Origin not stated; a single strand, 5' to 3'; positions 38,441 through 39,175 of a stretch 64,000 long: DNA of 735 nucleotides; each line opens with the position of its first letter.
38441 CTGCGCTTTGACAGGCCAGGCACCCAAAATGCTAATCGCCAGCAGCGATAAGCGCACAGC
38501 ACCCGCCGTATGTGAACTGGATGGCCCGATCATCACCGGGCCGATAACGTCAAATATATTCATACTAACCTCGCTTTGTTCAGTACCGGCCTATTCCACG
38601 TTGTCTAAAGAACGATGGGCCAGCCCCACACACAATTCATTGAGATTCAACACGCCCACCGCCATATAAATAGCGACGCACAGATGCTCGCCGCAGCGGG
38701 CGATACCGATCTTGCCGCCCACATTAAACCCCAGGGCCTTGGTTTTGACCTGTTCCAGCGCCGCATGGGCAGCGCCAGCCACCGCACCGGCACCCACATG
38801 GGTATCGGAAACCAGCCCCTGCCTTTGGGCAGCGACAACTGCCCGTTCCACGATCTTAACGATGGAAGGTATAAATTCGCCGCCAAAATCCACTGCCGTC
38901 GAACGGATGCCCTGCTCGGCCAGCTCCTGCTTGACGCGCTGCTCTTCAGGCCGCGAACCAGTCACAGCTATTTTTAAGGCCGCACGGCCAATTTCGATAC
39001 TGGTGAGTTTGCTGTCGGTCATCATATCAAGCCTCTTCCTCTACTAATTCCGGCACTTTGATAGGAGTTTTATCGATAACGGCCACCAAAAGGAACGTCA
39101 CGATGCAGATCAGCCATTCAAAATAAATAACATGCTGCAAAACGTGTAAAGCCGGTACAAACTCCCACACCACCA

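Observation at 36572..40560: HutP-family RNA-binding protein embedded in a serine-catabolism operon whose leader and RBS carry UAG triplets at fixed spacing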

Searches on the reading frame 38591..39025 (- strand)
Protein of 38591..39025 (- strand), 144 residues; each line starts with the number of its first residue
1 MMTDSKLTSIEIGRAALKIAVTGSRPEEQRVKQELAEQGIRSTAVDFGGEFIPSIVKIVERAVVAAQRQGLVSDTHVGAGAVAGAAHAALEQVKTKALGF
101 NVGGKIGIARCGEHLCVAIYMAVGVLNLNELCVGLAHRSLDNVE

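Call 4: search_protein_families(library=pfam, proteins=[window:38591-39025:-], max_evalue=0.01)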
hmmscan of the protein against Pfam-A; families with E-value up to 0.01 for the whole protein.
window:38591-39025:- (144 aa): 1 family
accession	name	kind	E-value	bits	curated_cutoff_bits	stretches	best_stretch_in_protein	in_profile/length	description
PF09021.16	HutP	-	2.2e-42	144.8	25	1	12-138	1-128/128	HutP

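Call 5: search_protein_families(library=ncbifam, proteins=[window:38591-39025:-], max_evalue=0.01)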
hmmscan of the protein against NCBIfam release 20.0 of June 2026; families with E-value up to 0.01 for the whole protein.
window:38591-39025:- (144 aa): 0 families

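Call 9: find_homologous_proteins(query=window:38591-39025:-, max_evalue=0.00001)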
Query window:38591-39025:- (144 aa): 4822 proteins with E <= 0.00001 among 4957 candidates; the best 120 are listed.
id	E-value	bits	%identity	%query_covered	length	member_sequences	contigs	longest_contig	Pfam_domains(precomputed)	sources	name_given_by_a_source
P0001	2.3e-81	288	98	99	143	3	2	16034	PF09021.17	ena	-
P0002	3.6e-81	288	98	99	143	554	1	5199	PF09021.17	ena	-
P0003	3.0e-79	281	98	99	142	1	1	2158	PF09021.17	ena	-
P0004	1.9e-77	276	97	99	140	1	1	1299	PF09021.17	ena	-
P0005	6.9e-76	270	93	99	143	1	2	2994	PF09021.17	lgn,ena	-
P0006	6.6e-75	267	92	99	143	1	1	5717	PF09021.17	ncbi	-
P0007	1.9e-73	263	94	99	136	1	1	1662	PF09021.17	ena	-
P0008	3.9e-73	262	87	99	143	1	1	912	PF09021.17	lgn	-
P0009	2.6e-72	259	87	99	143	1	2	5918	PF09021.17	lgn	-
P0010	4.4e-72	258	90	98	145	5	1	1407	PF09021.17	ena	-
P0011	5.0e-71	255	92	99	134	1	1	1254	PF09021.17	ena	-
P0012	6.9e-71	254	92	99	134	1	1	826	PF09021.17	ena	-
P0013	7.5e-70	251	92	99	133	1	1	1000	PF09021.17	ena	-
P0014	2.5e-68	246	85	99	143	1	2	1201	PF09021.17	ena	-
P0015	7.4e-68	245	83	99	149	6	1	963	PF09021.17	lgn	-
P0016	9.0e-68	244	84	99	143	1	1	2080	PF09021.17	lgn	-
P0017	1.1e-67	244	84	97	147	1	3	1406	PF09021.17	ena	-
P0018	1.3e-67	244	84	97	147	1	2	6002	PF09021.17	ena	-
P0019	1.5e-67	244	84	97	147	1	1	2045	PF09021.17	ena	-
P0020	2.1e-67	243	82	99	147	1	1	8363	PF09021.17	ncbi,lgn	ncbi:MAG: HutP family protein [Phascolarctobacterium sp.]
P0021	2.2e-67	243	83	97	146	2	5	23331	PF09021.17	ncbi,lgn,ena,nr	ncbi:MAG: HutP family protein [Phascolarctobacterium sp.]|nr:HutP family protein [Phascolarctobacter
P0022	4.2e-67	242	83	97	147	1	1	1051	PF09021.17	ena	-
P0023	8.9e-67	241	83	99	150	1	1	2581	PF09021.17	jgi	jgi:hypothetical protein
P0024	9.9e-67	241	83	99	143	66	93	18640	PF09021.17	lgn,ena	-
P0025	1.0e-66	241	83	99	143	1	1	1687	PF09021.17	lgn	-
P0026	1.1e-66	241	83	99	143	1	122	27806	PF09021.17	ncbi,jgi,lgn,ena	-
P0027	1.4e-66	240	83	99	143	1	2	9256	PF09021.17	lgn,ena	-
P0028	1.4e-66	240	83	99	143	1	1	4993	PF09021.17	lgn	-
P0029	1.7e-66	240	83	99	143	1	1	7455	PF09021.17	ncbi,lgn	ncbi:MAG: HutP family protein [Acidaminococcaceae bacterium]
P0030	1.7e-66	240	84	95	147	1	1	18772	PF09021.17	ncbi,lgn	ncbi:MAG: HutP family protein [Phascolarctobacterium sp.]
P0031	1.9e-66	240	83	99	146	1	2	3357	PF09021.17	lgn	-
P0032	1.9e-66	240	84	97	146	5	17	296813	PF09021.17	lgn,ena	-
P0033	1.9e-66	240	82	99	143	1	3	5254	PF09021.17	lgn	-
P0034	2.2e-66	240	83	99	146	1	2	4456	PF09021.17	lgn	-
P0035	2.3e-66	240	82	99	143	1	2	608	PF09021.17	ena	-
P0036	2.4e-66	240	81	97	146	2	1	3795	PF09021.17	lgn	-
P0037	2.4e-66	240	83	99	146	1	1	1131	PF09021.17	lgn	-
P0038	2.4e-66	240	83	99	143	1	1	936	PF09021.17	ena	-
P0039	2.5e-66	240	82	94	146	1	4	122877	PF09021.17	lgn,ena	-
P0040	2.9e-66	239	83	96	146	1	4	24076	PF09021.17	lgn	-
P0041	3.3e-66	239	84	94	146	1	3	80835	PF09021.17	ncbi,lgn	-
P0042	3.6e-66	239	83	96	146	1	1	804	PF09021.17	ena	-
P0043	4.4e-66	239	82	99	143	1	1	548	PF09021.17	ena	-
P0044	4.5e-66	239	82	97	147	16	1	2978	PF09021.17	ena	-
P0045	5.4e-66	238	81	97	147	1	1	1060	PF09021.17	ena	-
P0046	7.1e-66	238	81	97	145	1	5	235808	PF09021.17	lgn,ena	-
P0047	7.2e-66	238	83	99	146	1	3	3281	PF09021.17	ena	-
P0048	8.3e-66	238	82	99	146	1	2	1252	PF09021.17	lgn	-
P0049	9.1e-66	238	81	97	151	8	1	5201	PF09021.17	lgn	-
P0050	9.5e-66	238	80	99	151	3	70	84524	PF09021.17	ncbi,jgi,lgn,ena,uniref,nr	ncbi:HutP family protein [uncultured Phascolarctobacterium sp.]|uniref:HutP family protein n=1 Tax=u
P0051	1.1e-65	238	83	97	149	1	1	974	PF09021.17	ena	-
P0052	1.1e-65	238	82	99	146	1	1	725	PF09021.17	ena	-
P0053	1.1e-65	237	83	99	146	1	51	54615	PF09021.17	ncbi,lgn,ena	-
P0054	1.2e-65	237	81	97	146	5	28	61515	PF09021.17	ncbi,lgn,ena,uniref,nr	ncbi:HutP family protein [uncultured Phascolarctobacterium sp.]|uniref:HutP family protein n=1 Tax=u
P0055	1.2e-65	237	82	99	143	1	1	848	PF09021.17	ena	-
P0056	1.4e-65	237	83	96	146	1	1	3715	PF09021.17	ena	-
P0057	1.6e-65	237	83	99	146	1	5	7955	PF09021.17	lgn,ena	-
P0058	1.8e-65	237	79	100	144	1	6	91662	PF09021.17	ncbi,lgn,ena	-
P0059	2.9e-65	236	81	97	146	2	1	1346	PF09021.17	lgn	-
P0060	3.0e-65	236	83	95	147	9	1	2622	PF09021.17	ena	-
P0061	3.0e-65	236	83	96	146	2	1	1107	PF09021.17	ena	-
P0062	3.6e-65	236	83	94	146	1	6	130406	PF09021.17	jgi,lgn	jgi:hypothetical protein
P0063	3.7e-65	236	82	99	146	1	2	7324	PF09021.17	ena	-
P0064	4.6e-65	235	80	97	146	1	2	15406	PF09021.17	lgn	-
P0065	4.9e-65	235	75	93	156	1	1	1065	PF09021.17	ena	-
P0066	4.9e-65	235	81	99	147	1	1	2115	PF09021.17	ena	-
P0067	5.3e-65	235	82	99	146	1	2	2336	PF09021.17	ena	-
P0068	5.5e-65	235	81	97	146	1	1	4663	PF09021.17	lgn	-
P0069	5.5e-65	235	78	99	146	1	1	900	PF09021.17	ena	-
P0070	5.6e-65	235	82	99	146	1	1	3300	PF09021.17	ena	-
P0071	5.9e-65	235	82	99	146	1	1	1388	PF09021.17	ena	-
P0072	6.0e-65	235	83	96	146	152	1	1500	PF09021.17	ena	-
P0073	7.9e-65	235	81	97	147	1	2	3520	PF09021.17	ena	-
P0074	8.5e-65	235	80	99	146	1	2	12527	PF09021.17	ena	-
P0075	9.7e-65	234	80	97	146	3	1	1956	PF09021.17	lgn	-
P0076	1.0e-64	234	80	97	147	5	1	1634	PF09021.17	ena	-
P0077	1.1e-64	234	82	95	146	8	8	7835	PF09021.17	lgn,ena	-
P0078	1.1e-64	234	82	96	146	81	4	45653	PF09021.17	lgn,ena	-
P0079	1.2e-64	234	81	97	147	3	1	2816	PF09021.17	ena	-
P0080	1.4e-64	234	80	97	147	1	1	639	PF09021.17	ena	-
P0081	1.5e-64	234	80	99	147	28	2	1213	PF09021.17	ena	-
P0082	1.7e-64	234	81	99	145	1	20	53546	PF09021.17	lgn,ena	-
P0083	1.7e-64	234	82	99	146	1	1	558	PF09021.17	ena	-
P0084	1.7e-64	234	79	97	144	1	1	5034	PF09021.17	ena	-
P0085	1.8e-64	234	80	99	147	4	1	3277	PF09021.17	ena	-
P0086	1.8e-64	234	82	94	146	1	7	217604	PF09021.17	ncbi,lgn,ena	-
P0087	2.2e-64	233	78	100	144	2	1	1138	PF09021.17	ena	-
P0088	2.3e-64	233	81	99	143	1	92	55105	PF09021.17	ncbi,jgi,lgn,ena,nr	ncbi:MAG: HutP family protein [Acholeplasmataceae bacterium]|nr:HutP family protein [Acidaminococcac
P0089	2.3e-64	233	82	94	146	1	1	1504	PF09021.17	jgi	jgi:hypothetical protein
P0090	2.4e-64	233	80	97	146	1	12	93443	PF09021.17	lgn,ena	-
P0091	2.6e-64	233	78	100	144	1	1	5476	PF09021.17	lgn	-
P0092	2.7e-64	233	80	100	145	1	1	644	PF09021.17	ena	-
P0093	2.8e-64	233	81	99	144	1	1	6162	PF09021.17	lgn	-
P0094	2.9e-64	233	80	99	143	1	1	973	PF09021.17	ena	-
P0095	2.9e-64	233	87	99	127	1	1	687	PF09021.17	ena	-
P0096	2.9e-64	233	79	97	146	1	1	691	PF09021.17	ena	-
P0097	3.2e-64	233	82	95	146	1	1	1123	PF09021.17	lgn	-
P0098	3.3e-64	233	82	94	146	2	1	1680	PF09021.17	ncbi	-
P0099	3.5e-64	233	81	97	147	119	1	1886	PF09021.17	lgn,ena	-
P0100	3.5e-64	233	76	100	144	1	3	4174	PF09021.17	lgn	-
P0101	3.6e-64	233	81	96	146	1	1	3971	PF09021.17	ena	-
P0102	3.8e-64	233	79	97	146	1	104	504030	PF09021.17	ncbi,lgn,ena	-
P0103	3.8e-64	233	85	95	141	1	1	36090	PF09021.17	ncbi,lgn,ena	-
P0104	3.9e-64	232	77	99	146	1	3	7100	PF09021.17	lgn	-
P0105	4.2e-64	232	76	100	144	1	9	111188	PF09021.17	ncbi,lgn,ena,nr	ncbi:MAG: HutP family protein [Phascolarctobacterium sp.]|nr:HutP family protein [Phascolarctobacter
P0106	4.2e-64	232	82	95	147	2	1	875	PF09021.17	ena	-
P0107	4.4e-64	232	77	100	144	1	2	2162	PF09021.17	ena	-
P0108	4.7e-64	232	79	97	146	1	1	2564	PF09021.17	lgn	-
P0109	5.4e-64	232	82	99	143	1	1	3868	PF09021.17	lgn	-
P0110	5.6e-64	232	87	99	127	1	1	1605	PF09021.17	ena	-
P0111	6.1e-64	232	75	100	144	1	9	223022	PF09021.17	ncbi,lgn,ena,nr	ncbi:MAG: HutP family protein [Phascolarctobacterium sp.]|nr:HutP family protein [Phascolarctobacter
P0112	6.3e-64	232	76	100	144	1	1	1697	PF09021.17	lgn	-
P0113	6.7e-64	232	77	100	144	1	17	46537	PF09021.17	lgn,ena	-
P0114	7.0e-64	232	79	97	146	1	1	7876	PF09021.17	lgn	-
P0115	9.0e-64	231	84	93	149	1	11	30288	PF09021.17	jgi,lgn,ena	jgi:hypothetical protein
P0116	9.2e-64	231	81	96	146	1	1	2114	PF09021.17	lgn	-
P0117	9.7e-64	231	82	94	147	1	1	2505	PF09021.17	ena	-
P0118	1.0e-63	231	81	97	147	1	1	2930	PF09021.17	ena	-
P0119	1.1e-63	231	79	97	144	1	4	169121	PF09021.17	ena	-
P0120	1.1e-63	231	79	97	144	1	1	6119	PF09021.17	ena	-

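Call 12: search_solved_structures(query=window:38591-39025:-, max_evalue=0.01, show_alignments=3)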
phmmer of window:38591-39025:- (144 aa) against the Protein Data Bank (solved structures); distinct sequences matched with E-value up to 0.01: 0.

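Call 20: search_protein_representatives(protein=window:38591-39025:-)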
Query: 144 residues. Proteins with E-value up to 0.001 (for the whole library): 232; up to 1e-10: 132; up to 1e-30: 14. The best 150 are listed.
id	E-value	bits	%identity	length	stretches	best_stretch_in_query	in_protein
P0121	4.6e-46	172.4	62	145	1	3-140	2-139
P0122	3.4e-41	156.7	77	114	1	2-103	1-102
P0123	3.6e-39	150.1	82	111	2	84-142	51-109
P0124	2.0e-38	147.7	78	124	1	5-102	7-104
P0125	2.9e-37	143.9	55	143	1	11-138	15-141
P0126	3.1e-36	140.6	49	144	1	9-140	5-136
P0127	2.9e-33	131.0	46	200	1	4-141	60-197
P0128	7.8e-33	129.6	71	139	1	4-98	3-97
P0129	2.4e-32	128.0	80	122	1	5-88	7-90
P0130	6.0e-32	126.7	80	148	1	2-83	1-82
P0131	9.2e-32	126.1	97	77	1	82-144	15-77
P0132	1.1e-31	125.9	97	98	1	2-70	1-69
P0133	4.4e-31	123.9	76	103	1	2-83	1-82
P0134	9.2e-31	122.9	58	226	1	35-139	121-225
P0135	5.0e-30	120.5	42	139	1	6-142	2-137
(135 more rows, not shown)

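Call 22: find_related_loci(query=A1, collection=genome_contigs, flank=6000)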
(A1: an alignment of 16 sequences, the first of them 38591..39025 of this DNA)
Query A1 (144 aa) in genome_contigs; peptide patterns used: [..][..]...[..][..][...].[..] (x = any residue, [..] = any of these).
600 stretches matched a pattern (row limit reached: there are more); 590 encode a relative of the query (tblastn E <= 1e-3); the best 80 are kept; 80 distinct loci.
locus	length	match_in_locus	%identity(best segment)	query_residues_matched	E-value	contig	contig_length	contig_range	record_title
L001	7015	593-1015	79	4-144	2e-70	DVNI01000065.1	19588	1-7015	MAG TPA_asm: Candidatus Avacidaminococcus intestinavium isolate CHK160-1198 CHK160__C128694_L19588_ERR2241953, whole gen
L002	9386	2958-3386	83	2-144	8e-68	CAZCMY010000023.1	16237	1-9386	MAG TPA_asm: uncultured Acidaminococcales bacterium isolate binchicken_co158_92 genome assembly, contig: NODE_3140_lengt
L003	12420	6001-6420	84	5-144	6e-67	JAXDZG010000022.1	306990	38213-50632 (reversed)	MAG: Phascolarctobacterium sp. isolate SUG3079 k141_39182, whole genome shotgun sequence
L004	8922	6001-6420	84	5-144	5e-66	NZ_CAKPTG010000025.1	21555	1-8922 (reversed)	MAG: uncultured Phascolarctobacterium sp. isolate REFINED_METABAT215_TOP10_CONTIGS_1500_ASSEMBLY_K77_MERGED__Hadza_MoBio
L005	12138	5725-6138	83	7-144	1e-65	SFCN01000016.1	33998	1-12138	MAG: Phascolarctobacterium sp. isolate W0P12.032 Contig401, whole genome shotgun sequence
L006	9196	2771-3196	81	3-144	2e-65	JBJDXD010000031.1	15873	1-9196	MAG: Phascolarctobacterium sp. isolate SARD11_bin.025 NODE_1775_length_15873_cov_7.411873, whole genome shotgun sequence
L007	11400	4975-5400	82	3-144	2e-65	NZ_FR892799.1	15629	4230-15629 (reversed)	Phascolarctobacterium succinatutens CAG:287, whole genome shotgun sequence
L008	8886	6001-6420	84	5-144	3e-65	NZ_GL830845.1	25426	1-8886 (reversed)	Phascolarctobacterium succinatutens YIT 12067 Scfld2, whole genome shotgun sequence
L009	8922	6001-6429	81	2-144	4e-65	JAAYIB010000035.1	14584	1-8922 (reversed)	MAG: Acholeplasmataceae bacterium isolate AS09scLD_54 69147_AS09, whole genome shotgun sequence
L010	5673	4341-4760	81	5-144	1e-64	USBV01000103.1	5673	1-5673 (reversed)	uncultured Phascolarctobacterium sp. isolate UMGS1568 genome assembly, contig: NODE_4650_length_5673_cov_1.927554, whole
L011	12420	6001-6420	83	5-144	2e-64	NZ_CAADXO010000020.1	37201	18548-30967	MAG: uncultured Phascolarctobacterium sp. isolate HGM14019, whole genome shotgun sequence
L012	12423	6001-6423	68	4-144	8e-64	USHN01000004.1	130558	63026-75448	uncultured Acidaminococcus sp. isolate UMGS1727 genome assembly, contig: NODE_76_length_130558_cov_66.978928, whole geno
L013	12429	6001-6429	69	2-144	4e-64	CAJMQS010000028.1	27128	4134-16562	TPA_asm: uncultured bacterium isolate ERR1600592-bin.44 genome assembly, contig: NODE_1686_length_27128_cov_37.049717, w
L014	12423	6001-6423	70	4-144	7e-64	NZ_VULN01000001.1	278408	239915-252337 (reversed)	Acidaminococcus fermentans strain WCA-389-WT-5B seq1, whole genome shotgun sequence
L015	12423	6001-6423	70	4-144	9e-64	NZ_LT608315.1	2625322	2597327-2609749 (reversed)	Acidaminococcus massiliensis strain Marseille-P2828, whole genome shotgun sequence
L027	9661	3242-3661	74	1-140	3e-60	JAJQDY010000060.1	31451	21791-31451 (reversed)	MAG: Phascolarctobacterium sp. isolate MI.3_5 NODE_305_length_31451_cov_8.572302, whole genome shotgun sequence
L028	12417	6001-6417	67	2-140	6e-58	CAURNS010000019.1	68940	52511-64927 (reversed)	MAG TPA_asm: uncultured Pelosinus sp. isolate ERR9968789_bin.10_MetaWRAP_v1.3_MAG genome assembly, contig: ERZ21615840.1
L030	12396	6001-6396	69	9-140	3e-58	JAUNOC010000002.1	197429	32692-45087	MAG: Phascolarctobacterium sp. isolate S33M_St_69 NODE_2_length_197429_cov_53.123578, whole genome shotgun sequence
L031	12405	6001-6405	67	6-140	7e-57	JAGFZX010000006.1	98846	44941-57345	MAG: Bacillota bacterium isolate CTSoil_075 scaffold_5, whole genome shotgun sequence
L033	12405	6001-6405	67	6-140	5e-57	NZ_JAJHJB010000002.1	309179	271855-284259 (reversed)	Pelosinus baikalensis strain Bkl1 NODE_2_length_309179_cov_80.705481, whole genome shotgun sequence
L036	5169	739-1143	67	6-140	6e-56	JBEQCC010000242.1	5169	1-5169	MAG: Pelosinus sp. isolate 05_S201.semibin_refined.005_sub NODE_9659_length_5169_cov_0.951607:0-5169, whole genome shotg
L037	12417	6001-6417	62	2-140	4e-53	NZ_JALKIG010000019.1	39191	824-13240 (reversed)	Veillonella sp. KGMB01456 KGMB01456_contig00019, whole genome shotgun sequence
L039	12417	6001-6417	61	2-140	1e-52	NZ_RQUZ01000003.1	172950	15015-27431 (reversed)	Veillonella seminalis strain ADV4313-2 contig_0003, whole genome shotgun sequence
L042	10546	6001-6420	66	1-140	9e-52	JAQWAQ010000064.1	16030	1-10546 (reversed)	MAG: Negativicutes bacterium isolate STF2_20 NODE_9675_length_16030_cov_3.413130_Sandtown_F2, whole genome shotgun seque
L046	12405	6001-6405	62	6-140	2e-51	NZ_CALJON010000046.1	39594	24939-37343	MAG: uncultured Veillonella sp. isolate ERR3160560_bin.46_CONCOCT_v1.1_MAG ERZ1313473.426, whole genome shotgun sequence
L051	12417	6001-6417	63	2-140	2e-55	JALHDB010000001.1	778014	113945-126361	MAG: Negativicutes bacterium isolate 1-no_shock_S1_026 scaffold_0, whole genome shotgun sequence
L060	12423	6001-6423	56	2-142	1e-48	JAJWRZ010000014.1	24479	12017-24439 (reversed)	MAG: Dialister sp. isolate B5_5.fa NODE_659_length_24479_cov_7.937439, whole genome shotgun sequence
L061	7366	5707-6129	56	2-142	1e-48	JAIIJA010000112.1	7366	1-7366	MAG: Dialister sp. isolate Map_127_009 contig_100_917, whole genome shotgun sequence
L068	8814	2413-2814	57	9-142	9e-48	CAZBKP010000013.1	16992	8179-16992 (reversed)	MAG TPA_asm: uncultured Cardiobacteriales bacterium isolate binchicken_co399_9 genome assembly, contig: NODE_182_length_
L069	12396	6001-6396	58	9-140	2e-47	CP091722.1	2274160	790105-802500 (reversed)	MAG: Oscillospiraceae bacterium isolate nC33_bin.3.fa chromosome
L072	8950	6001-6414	54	3-140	2e-47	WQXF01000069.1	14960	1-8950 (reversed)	MAG: Clostridia bacterium isolate Emb289P3bin140 Ga0123356_10004185, whole genome shotgun sequence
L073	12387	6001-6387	59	12-140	3e-47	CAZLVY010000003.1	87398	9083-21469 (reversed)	MAG TPA_asm: uncultured Syntrophomonas sp. isolate SRP192927_co2_454 genome assembly, contig: NODE_163_length_87398_cov_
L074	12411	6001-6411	54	6-142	8e-47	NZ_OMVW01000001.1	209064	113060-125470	Uncultured Dialister sp. isolate RUG005, whole genome shotgun sequence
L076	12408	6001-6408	51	1-140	4e-47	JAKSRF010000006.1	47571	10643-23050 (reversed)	MAG: Clostridia bacterium isolate Horse_feces248 MAG248_6, whole genome shotgun sequence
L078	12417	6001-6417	55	2-140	2e-46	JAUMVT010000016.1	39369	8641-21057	MAG: Clostridia bacterium isolate S12M_St_54 NODE_460_length_39369_cov_9.436944, whole genome shotgun sequence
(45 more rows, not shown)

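Call 28: search_protein_families(library=pfam, proteins=[L061:3771-5705:+, L074:6518-7099:+, L060:6592-7425:+, L076:6431-7114:+, L078:7109-7738:+, L076:7107-9161:+, L033:6573-6827:+, L028:7022-7849:+, L036:2998-3966:+, L033:10113-11045:+], max_evalue=0.001)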
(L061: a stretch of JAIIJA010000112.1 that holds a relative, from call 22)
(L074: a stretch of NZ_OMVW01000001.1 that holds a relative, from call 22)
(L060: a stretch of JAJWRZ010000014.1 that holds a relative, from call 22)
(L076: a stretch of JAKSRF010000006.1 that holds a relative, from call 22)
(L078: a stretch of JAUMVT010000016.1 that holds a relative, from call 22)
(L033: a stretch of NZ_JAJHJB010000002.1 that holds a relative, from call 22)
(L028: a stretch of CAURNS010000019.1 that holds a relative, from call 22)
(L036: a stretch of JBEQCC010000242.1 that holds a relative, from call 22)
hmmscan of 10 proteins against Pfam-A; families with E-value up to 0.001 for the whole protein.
L061:3771-5705:+ (644 aa): 4 families
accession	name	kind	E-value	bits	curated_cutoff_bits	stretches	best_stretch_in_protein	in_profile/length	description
PF00587.30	tRNA-synt_2b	-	2.5e-47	161.7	29.3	1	330-536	5-179/179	tRNA synthetase class II core domain (G, H, P, S and T)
PF03129.25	HGTP_anticodon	-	1.2e-20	73.9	21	1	548-640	1-92/94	Anticodon binding domain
PF07973.19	tRNA_SAD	-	1.1e-17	64.2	24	1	178-227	1-44/44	Threonyl and Alanyl tRNA synthetase second additional domain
PF02824.27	TGS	-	3.5e-12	46.6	22.2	1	11-70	1-60/60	TGS domain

L074:6518-7099:+ (193 aa): 2 families
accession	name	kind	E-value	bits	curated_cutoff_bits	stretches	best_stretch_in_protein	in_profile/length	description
PF00707.27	IF3_C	-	1.5e-38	131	34.8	1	108-192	2-86/86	Translation initiation factor IF-3, C-terminal domain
PF05198.21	IF3_N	-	1.2e-35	122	26.9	1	31-100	1-70/70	Translation initiation factor IF-3, N-terminal domain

L060:6592-7425:+ (277 aa): 1 family
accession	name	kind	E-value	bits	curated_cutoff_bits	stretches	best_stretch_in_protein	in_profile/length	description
PF00795.27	CN_hydrolase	-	3.3e-39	135.2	23.2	1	16-261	1-255/256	Carbon-nitrogen hydrolase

L076:6431-7114:+ (227 aa): 8 families
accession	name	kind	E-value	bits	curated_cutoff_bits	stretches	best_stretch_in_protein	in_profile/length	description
PF02224.24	Cytidylate_kin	-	4.8e-65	219.7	26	1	7-221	1-210/211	Cytidylate kinase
PF13189.12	Cytidylate_kin2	-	5.5e-10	40.1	28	1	7-188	2-153/176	Cytidylate kinase-like family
PF13238.12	AAA_18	-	4.1e-06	27.7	29.4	1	7-163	1-114/128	AAA domain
PF00004.35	AAA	-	2.9e-05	25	21.2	1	11-91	5-73/131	ATPase family associated with various cellular activities (AAA)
PF07728.20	AAA_5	-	3.5e-05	24.3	22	0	10-86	5-77/139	AAA domain (dynein-related subfamily)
PF13207.12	AAA_17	-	3.9e-05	24.4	27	1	11-86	2-81/136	AAA domain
PF05729.18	NACHT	-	0.0002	21.6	26.7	0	7-33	3-29/167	NACHT domain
PF13173.12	AAA_14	-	0.00045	20.7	27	0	7-85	5-72/129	AAA domain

L078:7109-7738:+ (209 aa): 1 family
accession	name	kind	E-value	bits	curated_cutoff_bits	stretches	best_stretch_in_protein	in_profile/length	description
PF01553.26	Acyltransferase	-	1.6e-29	102.8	23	1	34-158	2-131/132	Acyltransferase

L076:7107-9161:+ (684 aa): 3 families
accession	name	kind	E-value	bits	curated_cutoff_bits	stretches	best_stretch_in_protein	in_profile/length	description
PF02401.23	LYTB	-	7e-85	285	24.5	1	7-286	1-266/267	LytB protein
PF00575.29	S1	-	1.4e-32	112.4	22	3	574-638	3-67/74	S1 RNA binding domain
PF13509.12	S1_2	-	3.1e-05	24.4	21.8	1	487-540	1-47/61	S1 domain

L033:6573-6827:+ (84 aa): 0 families

L028:7022-7849:+ (275 aa): 1 family
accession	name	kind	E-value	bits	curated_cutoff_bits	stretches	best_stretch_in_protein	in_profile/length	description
PF04962.18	KduI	-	2.8e-35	122.4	23.9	1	31-269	9-260/262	KduI/IolB family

L036:2998-3966:+ (322 aa): 1 family
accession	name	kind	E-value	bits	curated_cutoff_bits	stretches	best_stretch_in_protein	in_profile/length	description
PF03812.18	KdgT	-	8e-112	374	25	1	3-310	1-303/305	2-keto-3-deoxygluconate permease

L033:10113-11045:+ (310 aa): 2 families
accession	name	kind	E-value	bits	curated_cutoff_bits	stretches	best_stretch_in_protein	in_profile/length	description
PF00294.29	PfkB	-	9.1e-58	196.4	25.8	1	1-301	1-301/302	pfkB family carbohydrate kinase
PF08543.17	Phos_pyr_kin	-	6e-08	32.8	27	1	175-283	106-225/246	Phosphomethylpyrimidine kinase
